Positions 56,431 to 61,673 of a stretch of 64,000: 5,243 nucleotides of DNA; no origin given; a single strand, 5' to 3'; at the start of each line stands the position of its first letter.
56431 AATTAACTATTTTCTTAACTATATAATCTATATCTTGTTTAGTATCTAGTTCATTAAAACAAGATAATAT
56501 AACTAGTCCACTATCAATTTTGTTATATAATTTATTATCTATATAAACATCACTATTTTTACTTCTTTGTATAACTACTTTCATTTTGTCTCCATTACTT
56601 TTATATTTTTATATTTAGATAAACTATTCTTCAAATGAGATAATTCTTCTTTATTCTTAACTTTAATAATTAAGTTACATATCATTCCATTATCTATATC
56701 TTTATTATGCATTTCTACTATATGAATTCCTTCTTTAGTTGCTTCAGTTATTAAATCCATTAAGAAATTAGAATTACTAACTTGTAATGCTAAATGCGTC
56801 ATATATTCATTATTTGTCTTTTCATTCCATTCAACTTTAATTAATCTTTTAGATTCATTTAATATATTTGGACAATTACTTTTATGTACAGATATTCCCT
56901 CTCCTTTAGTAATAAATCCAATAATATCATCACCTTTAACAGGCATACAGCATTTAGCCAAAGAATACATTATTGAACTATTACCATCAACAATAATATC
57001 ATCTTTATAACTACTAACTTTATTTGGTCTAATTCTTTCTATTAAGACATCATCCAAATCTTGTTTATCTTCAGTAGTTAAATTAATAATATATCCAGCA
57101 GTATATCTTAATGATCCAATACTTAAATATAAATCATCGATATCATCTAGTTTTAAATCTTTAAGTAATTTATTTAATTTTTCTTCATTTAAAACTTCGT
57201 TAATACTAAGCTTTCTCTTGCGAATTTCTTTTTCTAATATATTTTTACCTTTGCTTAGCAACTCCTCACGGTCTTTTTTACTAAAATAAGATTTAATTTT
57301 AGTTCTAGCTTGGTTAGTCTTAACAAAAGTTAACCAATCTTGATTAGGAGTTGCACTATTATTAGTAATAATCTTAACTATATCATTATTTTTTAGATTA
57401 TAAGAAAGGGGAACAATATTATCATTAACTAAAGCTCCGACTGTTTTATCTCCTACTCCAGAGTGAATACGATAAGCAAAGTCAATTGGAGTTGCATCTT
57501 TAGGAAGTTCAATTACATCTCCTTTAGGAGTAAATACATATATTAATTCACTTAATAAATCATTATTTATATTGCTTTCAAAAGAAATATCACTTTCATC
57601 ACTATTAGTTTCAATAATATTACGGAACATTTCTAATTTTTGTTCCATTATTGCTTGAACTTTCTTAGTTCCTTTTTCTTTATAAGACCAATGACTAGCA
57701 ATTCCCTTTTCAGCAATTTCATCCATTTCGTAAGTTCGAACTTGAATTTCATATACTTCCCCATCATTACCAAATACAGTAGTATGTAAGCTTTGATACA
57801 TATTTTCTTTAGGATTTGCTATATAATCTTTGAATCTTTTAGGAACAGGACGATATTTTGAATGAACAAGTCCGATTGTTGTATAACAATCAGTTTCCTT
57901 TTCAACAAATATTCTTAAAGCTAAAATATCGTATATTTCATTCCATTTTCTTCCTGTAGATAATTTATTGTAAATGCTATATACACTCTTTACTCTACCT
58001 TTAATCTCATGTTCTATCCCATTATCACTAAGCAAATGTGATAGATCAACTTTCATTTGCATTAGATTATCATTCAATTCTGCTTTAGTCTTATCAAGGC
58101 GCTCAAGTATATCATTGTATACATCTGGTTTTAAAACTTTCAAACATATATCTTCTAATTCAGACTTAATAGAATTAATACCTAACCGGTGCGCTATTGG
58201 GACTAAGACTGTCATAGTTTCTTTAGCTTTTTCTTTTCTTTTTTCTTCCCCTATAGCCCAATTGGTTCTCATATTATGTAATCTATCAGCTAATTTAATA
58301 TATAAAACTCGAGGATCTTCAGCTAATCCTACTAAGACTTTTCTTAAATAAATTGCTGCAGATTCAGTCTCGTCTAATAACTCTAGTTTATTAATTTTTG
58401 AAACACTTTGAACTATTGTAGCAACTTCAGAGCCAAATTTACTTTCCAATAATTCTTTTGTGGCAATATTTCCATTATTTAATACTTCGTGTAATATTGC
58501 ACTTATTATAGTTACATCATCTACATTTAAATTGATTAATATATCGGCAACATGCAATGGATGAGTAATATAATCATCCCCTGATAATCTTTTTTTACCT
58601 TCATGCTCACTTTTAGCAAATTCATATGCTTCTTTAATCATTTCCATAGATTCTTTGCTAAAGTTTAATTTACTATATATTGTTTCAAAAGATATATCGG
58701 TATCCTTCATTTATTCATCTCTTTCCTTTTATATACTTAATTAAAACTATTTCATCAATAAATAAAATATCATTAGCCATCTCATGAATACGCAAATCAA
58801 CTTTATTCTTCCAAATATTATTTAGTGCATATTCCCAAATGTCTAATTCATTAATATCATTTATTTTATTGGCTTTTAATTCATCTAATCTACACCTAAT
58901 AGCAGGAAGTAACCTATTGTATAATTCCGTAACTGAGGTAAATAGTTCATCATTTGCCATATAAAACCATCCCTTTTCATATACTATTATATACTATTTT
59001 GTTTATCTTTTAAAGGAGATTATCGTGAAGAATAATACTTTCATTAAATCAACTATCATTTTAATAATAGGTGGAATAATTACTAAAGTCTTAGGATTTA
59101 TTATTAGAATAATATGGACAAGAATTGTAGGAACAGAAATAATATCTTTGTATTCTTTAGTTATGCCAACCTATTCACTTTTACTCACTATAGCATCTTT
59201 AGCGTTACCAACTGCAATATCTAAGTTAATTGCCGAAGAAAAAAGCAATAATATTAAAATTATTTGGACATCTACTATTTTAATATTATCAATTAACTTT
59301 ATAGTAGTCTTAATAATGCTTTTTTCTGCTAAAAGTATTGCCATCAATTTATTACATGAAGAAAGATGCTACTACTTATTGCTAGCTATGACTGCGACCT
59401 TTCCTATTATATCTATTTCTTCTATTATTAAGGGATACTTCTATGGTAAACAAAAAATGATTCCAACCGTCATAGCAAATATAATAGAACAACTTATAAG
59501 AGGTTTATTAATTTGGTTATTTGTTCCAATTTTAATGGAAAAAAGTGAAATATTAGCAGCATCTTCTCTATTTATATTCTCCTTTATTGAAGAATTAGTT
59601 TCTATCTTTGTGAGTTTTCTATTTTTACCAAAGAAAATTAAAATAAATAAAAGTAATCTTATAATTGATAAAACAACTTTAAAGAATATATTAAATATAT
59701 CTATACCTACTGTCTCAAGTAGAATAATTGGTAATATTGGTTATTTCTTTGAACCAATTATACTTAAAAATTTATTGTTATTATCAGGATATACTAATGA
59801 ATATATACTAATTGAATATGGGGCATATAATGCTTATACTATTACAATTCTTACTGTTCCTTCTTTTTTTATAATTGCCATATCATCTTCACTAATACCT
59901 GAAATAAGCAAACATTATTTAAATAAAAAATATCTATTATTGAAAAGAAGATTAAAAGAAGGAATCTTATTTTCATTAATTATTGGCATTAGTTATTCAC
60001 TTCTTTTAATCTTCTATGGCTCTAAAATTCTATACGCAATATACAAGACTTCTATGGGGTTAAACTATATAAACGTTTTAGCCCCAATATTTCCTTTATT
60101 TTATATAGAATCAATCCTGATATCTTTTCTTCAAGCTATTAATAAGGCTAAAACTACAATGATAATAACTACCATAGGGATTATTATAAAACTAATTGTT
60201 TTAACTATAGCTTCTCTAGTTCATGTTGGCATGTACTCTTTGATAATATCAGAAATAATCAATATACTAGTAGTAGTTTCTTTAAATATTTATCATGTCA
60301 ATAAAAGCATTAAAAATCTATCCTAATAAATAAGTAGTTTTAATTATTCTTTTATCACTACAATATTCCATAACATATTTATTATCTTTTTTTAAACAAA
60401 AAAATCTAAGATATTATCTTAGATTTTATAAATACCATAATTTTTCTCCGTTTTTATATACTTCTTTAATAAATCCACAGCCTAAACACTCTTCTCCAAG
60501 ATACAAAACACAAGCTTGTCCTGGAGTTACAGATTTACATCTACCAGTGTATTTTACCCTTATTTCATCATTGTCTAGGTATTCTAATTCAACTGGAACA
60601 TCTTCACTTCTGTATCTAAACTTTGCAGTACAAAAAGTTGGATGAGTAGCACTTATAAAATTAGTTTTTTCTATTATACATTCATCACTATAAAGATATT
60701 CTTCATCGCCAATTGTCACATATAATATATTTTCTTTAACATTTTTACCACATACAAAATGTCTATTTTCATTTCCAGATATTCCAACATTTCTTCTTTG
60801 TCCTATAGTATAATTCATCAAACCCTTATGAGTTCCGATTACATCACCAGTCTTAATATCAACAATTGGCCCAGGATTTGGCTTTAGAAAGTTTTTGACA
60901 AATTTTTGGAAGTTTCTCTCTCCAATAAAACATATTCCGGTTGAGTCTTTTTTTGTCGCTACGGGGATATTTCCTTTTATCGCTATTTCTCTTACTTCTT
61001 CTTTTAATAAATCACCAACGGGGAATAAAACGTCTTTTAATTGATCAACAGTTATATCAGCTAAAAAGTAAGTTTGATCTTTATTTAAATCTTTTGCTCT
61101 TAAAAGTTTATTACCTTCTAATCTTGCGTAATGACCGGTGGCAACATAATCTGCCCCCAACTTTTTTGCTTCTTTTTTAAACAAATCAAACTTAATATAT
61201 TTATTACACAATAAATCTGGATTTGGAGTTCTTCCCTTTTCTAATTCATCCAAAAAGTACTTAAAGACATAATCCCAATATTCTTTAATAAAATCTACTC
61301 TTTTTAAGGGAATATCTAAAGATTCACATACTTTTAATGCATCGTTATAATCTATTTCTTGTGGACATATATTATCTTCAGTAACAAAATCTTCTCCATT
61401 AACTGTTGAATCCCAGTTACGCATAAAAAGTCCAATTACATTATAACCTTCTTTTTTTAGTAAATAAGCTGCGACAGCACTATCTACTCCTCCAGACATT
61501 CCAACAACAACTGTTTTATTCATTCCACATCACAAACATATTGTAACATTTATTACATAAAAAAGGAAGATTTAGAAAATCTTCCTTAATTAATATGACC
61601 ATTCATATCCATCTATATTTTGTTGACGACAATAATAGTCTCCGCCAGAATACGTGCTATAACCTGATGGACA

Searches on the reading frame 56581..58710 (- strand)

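Call 8: search_protein_families(library=pfam, proteins=[window:56581-58710:-], max_evalue=1)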
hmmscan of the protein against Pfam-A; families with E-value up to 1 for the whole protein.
window:56581-58710:- (709 aa): 8 families
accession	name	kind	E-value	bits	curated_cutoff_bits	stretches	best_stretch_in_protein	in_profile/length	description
PF04607.23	RelA_SpoT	-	1.9e-40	138.1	27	1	238-347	1-112/113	Region found in RelA / SpoT proteins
PF13328.12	HD_4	-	1.2e-37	129.5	27.2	1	28-178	1-155/156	HD domain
PF02824.27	TGS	-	5.4e-25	87.6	22.2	1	390-449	1-60/60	TGS domain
PF19296.4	RelA_AH_RIS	-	1.4e-06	29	23.8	1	462-551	3-88/185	RelA/SpoT, AH and RIS domains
PF13291.12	ACT_4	-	8.3e-05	23.6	27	1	633-704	2-76/80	ACT domain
PF01966.28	HD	-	0.00016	22.3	22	1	47-147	1-116/116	HD domain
PF20034.4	Peptidase_S80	-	0.035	13.7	23.4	1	275-380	115-222/229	Peptidase S80 family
PF20459.4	DUF6712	-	0.12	12.8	25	0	432-477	51-95/121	Family of unknown function (DUF6712)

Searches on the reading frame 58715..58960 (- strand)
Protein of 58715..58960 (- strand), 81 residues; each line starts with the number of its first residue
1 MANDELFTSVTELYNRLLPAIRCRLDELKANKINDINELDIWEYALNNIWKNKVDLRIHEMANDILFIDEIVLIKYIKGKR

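Call 27: search_protein_families(library=pfam, proteins=[window:58715-58960:-], max_evalue=0.001)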
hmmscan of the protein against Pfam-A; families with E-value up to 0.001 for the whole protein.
window:58715-58960:- (81 aa): 1 family
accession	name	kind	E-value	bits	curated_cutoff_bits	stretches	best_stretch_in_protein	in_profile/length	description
PF13797.11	Post_transc_reg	-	3.8e-11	43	25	1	12-76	3-67/83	Post-transcriptional regulator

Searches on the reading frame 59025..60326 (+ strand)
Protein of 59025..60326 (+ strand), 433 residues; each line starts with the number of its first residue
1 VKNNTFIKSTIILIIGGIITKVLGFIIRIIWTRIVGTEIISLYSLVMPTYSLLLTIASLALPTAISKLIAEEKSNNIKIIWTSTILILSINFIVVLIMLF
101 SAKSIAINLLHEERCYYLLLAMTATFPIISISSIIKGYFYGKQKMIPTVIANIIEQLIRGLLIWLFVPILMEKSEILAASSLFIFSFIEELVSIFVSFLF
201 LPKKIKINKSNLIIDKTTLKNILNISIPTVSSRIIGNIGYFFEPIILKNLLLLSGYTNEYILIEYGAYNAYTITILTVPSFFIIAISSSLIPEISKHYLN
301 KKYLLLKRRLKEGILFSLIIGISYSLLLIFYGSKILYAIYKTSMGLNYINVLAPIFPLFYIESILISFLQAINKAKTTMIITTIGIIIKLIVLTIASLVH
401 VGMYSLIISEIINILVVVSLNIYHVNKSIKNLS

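Call 8: search_protein_families(library=pfam, proteins=[window:59025-60326:+], max_evalue=1)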
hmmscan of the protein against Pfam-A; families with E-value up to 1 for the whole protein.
window:59025-60326:+ (433 aa): 4 families
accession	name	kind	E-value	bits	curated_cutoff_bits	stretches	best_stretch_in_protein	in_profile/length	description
PF01943.22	Polysacc_synt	-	4.9e-32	111.9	28.2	1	7-296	2-272/274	Polysaccharide biosynthesis protein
PF01554.23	MatE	-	6.2e-08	32.9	24.9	2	272-392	34-158/161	MatE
PF13440.11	Polysacc_synt_3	-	0.0051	16.5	23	1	315-428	52-164/293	Polysaccharide biosynthesis protein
PF03023.19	MurJ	-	0.011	14.8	27.4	1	44-429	60-403/451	Lipid II flippase MurJ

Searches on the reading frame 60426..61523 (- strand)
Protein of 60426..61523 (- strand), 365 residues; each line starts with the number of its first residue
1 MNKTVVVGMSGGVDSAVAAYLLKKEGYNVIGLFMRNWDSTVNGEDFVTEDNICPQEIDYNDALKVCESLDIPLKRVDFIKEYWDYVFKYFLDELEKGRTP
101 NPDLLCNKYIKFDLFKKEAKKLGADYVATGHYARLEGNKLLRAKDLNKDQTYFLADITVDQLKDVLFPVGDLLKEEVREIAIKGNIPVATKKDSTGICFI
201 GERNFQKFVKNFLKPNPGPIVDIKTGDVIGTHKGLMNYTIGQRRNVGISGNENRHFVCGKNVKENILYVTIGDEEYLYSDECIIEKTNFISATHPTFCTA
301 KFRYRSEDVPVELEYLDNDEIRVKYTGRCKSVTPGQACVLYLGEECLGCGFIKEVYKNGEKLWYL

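Call 8: search_protein_families(library=pfam, proteins=[window:60426-61523:-], max_evalue=1)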
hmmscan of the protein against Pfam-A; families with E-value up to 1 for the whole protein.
window:60426-61523:- (365 aa): 9 families
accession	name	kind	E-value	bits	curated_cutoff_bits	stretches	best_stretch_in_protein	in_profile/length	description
PF03054.22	tRNA_Me_trans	-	1.1e-76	257.5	20.6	1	3-201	1-201/202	tRNA methyl transferase HUP domain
PF20259.3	tRNA_Me_trans_M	-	1.9e-21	75.8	27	1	206-269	1-64/66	tRNA methyl transferase PRC-barrel domain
PF20258.4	tRNA_Me_trans_C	-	1.4e-17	64.2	20.6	1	279-352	1-77/77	Aminomethyltransferase beta-barrel domain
PF02540.23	NAD_synthase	-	2.9e-08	33.6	21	1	3-82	19-84/242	NAD synthase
PF02568.20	ThiI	-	0.00023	21.3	20.5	1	3-37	4-38/197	Thiamine biosynthesis protein (ThiI)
PF06508.19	QueC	-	0.0018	18.2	22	1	5-32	2-29/210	Queuosine biosynthesis protein QueC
PF24264.1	DUF7465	-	0.011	15.9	27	1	236-257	1-21/54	Family of unknown function (DUF7465)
PF01171.26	ATP_bind_3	-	0.014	15.5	27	0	5-26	2-23/182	PP-loop family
PF00764.25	Arginosuc_synth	-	0.13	12.7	27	1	5-33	2-31/162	Arginosuccinate synthase N-terminal HUP domain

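Call 13: find_encoding_contigs(protein=window:60426-61523:-, flank=10000, max_places=6)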
Protein window:60426-61523:- (365 aa): no gene with exactly this product is on record in the collection.
